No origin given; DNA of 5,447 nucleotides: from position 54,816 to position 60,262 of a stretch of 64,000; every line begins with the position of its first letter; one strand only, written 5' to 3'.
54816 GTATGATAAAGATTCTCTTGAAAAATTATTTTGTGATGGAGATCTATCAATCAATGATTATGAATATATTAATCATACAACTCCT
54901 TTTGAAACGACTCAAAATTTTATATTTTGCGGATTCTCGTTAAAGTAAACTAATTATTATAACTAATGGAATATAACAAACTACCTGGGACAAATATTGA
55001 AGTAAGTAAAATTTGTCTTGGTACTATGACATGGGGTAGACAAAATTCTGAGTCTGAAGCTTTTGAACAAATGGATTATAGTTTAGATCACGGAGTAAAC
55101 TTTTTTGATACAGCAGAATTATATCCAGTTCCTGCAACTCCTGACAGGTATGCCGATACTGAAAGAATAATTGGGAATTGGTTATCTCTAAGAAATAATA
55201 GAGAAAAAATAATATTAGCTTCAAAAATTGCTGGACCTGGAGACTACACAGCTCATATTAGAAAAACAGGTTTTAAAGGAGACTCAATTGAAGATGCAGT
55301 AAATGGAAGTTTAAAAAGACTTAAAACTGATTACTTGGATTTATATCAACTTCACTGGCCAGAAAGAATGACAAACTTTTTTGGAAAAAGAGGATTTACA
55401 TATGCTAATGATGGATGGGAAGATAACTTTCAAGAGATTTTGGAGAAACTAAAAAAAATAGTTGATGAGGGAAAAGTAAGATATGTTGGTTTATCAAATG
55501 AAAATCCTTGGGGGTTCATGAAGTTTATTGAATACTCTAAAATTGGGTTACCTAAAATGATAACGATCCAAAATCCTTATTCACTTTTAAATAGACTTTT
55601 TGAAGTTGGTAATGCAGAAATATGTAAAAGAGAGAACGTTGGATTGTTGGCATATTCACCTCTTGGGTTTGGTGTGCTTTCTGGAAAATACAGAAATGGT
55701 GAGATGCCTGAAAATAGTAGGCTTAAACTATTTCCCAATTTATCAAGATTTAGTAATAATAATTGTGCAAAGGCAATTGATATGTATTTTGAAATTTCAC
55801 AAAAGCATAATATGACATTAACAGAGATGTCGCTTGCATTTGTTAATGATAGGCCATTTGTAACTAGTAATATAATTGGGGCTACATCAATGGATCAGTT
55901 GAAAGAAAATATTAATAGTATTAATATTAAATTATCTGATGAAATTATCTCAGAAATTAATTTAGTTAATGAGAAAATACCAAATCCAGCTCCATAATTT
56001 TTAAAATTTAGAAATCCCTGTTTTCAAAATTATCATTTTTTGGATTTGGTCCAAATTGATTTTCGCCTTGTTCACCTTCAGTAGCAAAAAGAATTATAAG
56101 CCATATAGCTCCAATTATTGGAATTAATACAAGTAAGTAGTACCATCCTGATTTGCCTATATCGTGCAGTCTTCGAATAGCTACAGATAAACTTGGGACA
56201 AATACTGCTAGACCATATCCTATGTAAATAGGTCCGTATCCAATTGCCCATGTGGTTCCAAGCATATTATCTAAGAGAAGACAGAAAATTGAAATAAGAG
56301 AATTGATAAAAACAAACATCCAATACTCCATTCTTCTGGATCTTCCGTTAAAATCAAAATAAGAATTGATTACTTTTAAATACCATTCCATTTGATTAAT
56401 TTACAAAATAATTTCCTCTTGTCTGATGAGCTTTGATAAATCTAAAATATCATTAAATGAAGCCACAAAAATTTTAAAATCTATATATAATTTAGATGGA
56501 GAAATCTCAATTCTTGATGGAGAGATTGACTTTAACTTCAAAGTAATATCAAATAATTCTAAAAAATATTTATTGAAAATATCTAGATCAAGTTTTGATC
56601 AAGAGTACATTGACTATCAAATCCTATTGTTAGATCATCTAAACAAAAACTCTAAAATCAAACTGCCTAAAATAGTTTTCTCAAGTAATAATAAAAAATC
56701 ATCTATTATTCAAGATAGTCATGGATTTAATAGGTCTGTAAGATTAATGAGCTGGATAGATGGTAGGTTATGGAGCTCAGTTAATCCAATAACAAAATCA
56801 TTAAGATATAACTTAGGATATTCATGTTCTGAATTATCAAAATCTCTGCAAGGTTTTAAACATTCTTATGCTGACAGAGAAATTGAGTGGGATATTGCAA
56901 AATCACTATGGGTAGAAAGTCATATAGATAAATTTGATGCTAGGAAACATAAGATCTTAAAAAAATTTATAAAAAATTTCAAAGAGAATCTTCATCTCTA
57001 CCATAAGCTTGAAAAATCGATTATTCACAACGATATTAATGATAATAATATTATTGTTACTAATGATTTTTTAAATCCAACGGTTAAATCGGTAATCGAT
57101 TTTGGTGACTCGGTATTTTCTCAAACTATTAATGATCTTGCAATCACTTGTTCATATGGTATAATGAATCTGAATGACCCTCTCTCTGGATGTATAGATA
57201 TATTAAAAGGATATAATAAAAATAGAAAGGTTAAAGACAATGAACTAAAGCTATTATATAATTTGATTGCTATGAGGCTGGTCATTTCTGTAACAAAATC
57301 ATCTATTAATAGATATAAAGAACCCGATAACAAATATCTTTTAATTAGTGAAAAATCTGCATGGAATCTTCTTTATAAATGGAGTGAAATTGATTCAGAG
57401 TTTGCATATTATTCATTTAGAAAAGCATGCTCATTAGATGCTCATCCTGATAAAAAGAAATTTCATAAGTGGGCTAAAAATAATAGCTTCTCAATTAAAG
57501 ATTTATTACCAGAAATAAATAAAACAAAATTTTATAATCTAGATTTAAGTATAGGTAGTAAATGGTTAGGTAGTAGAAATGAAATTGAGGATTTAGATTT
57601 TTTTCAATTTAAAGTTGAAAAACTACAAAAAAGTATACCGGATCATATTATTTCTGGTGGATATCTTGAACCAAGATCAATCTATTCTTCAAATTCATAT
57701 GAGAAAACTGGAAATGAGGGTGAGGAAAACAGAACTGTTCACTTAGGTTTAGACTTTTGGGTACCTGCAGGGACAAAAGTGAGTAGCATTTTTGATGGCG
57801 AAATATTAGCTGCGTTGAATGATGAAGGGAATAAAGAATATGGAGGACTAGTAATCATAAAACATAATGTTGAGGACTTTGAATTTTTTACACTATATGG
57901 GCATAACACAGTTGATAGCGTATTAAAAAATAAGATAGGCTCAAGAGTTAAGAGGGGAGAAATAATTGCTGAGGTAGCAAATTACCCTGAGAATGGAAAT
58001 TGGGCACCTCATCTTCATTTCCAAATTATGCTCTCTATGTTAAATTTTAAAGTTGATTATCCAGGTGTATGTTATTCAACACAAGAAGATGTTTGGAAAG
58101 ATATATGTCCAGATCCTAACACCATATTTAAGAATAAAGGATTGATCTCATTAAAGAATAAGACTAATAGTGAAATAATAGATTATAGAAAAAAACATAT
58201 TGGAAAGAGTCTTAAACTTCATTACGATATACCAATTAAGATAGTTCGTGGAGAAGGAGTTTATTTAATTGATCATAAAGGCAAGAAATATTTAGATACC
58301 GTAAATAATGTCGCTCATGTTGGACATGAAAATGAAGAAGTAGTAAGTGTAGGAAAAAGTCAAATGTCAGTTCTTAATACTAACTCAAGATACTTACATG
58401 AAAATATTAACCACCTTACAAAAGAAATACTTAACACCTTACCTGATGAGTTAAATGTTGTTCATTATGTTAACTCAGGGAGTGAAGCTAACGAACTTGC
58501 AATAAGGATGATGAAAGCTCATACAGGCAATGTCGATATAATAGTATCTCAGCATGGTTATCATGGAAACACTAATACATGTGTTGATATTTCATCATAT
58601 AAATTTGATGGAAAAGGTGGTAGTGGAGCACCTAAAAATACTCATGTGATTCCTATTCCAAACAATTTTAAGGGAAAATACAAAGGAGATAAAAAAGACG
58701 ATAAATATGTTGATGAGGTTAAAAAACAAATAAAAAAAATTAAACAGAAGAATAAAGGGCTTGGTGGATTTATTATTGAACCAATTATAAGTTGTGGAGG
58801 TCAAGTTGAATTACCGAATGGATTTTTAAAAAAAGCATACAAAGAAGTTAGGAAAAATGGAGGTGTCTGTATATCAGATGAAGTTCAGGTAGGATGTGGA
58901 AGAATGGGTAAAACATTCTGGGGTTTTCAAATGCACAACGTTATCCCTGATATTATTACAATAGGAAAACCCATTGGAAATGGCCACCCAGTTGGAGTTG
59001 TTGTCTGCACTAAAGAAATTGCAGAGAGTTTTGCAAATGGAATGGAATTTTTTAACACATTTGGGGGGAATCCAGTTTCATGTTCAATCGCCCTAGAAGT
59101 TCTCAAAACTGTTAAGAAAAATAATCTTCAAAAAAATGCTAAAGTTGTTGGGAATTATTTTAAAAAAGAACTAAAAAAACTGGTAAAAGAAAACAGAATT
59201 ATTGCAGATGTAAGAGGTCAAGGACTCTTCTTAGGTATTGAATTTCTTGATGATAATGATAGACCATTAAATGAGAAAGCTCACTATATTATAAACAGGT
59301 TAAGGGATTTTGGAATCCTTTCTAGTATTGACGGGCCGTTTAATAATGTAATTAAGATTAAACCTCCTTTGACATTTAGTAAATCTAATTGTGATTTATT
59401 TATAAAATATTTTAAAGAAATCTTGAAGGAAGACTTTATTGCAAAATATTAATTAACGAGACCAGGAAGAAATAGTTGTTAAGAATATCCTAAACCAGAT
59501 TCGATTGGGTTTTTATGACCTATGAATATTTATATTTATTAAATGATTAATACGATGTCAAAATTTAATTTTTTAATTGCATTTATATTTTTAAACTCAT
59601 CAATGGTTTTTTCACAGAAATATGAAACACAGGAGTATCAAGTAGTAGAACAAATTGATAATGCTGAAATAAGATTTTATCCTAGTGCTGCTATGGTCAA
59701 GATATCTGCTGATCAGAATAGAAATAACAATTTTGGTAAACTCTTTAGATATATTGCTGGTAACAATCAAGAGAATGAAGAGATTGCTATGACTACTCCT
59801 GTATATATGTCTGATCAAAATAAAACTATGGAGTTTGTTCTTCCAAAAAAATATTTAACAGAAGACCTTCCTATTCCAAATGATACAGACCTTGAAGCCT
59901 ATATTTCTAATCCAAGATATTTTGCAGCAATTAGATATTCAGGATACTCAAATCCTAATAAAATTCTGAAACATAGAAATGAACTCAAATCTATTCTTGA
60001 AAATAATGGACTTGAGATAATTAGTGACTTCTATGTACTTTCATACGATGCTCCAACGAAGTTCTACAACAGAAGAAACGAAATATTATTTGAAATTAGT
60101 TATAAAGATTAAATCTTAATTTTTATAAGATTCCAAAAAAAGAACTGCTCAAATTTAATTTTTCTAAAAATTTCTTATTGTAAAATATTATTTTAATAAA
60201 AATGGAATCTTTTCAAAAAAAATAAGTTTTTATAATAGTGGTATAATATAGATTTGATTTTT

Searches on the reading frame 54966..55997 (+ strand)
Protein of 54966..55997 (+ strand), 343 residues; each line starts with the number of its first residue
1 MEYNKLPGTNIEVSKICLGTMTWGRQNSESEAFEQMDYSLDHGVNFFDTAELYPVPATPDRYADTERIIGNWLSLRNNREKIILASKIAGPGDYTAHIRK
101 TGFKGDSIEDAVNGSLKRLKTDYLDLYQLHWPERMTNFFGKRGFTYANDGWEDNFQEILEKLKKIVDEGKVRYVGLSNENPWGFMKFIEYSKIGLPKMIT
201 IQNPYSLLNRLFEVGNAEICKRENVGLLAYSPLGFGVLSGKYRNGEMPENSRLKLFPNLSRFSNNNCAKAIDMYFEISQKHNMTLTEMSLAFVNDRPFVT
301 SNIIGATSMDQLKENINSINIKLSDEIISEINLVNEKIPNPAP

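Call 86: search_protein_families(library=pfam, proteins=[window:54966-55997:+], max_evalue=0.0001)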
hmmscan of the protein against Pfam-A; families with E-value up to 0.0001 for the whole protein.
window:54966-55997:+ (343 aa): 1 family
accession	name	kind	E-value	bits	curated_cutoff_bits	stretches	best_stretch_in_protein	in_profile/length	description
PF00248.27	Aldo_ket_red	-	1.9e-67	227.9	24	1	15-334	1-289/291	Aldo/keto reductase family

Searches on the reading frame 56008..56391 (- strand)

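Call 86: search_protein_families(library=pfam, proteins=[window:56008-56391:-], max_evalue=0.0001)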
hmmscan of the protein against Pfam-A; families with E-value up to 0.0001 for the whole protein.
window:56008-56391:- (127 aa): 1 family
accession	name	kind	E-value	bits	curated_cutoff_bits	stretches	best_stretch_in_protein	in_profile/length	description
PF05656.20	DUF805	-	8.4e-33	113.6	25.7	1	11-115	1-111/111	Protein of unknown function (DUF805)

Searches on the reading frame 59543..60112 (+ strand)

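Call 86: search_protein_families(library=pfam, proteins=[window:59543-60112:+], max_evalue=0.0001)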
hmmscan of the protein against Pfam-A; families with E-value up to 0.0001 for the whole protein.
window:59543-60112:+ (189 aa): 1 family
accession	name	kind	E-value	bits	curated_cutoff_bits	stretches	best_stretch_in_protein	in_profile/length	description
PF04832.17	SOUL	-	1.7e-38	132.8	27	1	27-184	1-173/173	SOUL heme-binding protein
